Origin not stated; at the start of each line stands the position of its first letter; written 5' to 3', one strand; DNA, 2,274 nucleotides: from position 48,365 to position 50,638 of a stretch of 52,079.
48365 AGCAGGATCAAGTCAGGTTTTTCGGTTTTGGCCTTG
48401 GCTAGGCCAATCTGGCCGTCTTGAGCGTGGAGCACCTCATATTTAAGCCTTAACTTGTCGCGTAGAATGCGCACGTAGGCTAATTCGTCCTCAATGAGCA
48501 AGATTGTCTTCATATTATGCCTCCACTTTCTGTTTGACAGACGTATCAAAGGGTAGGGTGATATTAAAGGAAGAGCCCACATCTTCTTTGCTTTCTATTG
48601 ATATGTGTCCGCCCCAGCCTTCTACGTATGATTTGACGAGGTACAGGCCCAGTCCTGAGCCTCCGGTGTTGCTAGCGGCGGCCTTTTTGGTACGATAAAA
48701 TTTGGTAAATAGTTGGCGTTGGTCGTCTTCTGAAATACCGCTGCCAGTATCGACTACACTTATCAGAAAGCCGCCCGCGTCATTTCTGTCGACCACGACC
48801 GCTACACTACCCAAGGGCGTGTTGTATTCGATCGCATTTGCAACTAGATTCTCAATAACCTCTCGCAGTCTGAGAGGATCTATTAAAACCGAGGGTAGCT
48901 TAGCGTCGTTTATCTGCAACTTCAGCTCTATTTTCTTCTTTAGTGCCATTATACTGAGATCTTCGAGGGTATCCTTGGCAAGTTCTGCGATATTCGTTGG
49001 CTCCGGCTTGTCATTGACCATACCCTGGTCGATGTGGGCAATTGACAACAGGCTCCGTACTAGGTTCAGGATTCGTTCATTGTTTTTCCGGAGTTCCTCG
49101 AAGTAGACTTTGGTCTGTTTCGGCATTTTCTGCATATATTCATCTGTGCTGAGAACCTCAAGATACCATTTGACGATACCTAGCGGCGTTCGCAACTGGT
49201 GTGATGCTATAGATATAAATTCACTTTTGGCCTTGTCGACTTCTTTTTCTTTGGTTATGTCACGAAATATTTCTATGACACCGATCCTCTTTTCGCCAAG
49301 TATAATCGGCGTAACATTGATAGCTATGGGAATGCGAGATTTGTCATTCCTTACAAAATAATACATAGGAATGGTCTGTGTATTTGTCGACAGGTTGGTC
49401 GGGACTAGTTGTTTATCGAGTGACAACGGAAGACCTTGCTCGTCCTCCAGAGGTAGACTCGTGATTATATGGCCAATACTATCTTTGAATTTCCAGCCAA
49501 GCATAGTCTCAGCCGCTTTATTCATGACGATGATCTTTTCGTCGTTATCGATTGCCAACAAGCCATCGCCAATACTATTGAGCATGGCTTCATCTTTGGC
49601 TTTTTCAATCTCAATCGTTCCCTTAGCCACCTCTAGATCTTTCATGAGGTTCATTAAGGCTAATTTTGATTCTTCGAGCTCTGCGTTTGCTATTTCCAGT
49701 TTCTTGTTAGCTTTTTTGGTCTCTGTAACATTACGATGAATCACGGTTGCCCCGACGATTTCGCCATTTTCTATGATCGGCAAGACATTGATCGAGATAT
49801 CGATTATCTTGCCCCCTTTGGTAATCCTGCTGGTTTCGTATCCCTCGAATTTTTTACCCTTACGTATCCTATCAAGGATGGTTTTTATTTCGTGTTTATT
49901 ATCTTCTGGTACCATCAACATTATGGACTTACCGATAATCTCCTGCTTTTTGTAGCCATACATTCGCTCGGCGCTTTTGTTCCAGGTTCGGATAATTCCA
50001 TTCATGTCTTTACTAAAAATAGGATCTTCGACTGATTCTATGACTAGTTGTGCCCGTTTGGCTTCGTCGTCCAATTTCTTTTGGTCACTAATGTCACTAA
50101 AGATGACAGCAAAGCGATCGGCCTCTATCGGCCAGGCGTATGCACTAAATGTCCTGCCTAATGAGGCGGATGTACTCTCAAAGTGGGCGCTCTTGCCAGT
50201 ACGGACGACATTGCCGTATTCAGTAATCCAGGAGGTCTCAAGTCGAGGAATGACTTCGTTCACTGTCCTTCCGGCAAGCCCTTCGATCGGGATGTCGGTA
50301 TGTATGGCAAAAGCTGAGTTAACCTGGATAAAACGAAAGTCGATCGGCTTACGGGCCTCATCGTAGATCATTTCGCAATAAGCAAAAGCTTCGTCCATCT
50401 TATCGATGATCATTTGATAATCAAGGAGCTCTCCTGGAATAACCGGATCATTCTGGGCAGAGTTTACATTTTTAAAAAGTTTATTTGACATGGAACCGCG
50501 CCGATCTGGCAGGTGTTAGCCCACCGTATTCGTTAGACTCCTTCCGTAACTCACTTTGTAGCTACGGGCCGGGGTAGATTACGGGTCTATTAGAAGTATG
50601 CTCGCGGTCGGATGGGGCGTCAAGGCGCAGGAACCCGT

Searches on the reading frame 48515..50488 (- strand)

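Call 74: search_protein_families(library=pfam, proteins=[window:48515-50488:-], max_evalue=0.001)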
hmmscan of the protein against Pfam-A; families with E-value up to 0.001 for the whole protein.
window:48515-50488:- (657 aa): 10 families
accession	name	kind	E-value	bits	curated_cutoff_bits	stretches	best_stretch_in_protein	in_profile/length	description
PF00989.32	PAS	-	1.1e-30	106.4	22.6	2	147-253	4-112/113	PAS fold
PF02518.31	HATPase_c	-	5.2e-28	98.1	26.4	1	537-648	2-110/111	Histidine kinase-, DNA gyrase B-, and HSP90-like ATPase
PF13426.13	PAS_9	-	8.2e-28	97.2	27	2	155-256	2-103/103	PAS domain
PF08448.16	PAS_4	-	3.4e-25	88.8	23.1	2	151-258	2-109/110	PAS fold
PF13188.13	PAS_8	-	1.7e-17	63.1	21.8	2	300-347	4-52/65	PAS domain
PF00512.31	HisKA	-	1.4e-12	47.9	26.9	1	420-489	1-66/66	His Kinase A (phospho-acceptor) domain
PF08447.18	PAS_3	-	7e-08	33.1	25.6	1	168-246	3-84/89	PAS fold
PF13596.12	PAS_10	-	2.1e-07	32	22.1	0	161-254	16-105/106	PAS domain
PF12860.13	PAS_7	-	8.7e-05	23.1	27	0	303-332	1-30/115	PAS fold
PF13589.12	HATPase_c_3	-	0.0001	22.8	25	1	542-616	4-78/137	Histidine kinase-, DNA gyrase B-, and HSP90-like ATPase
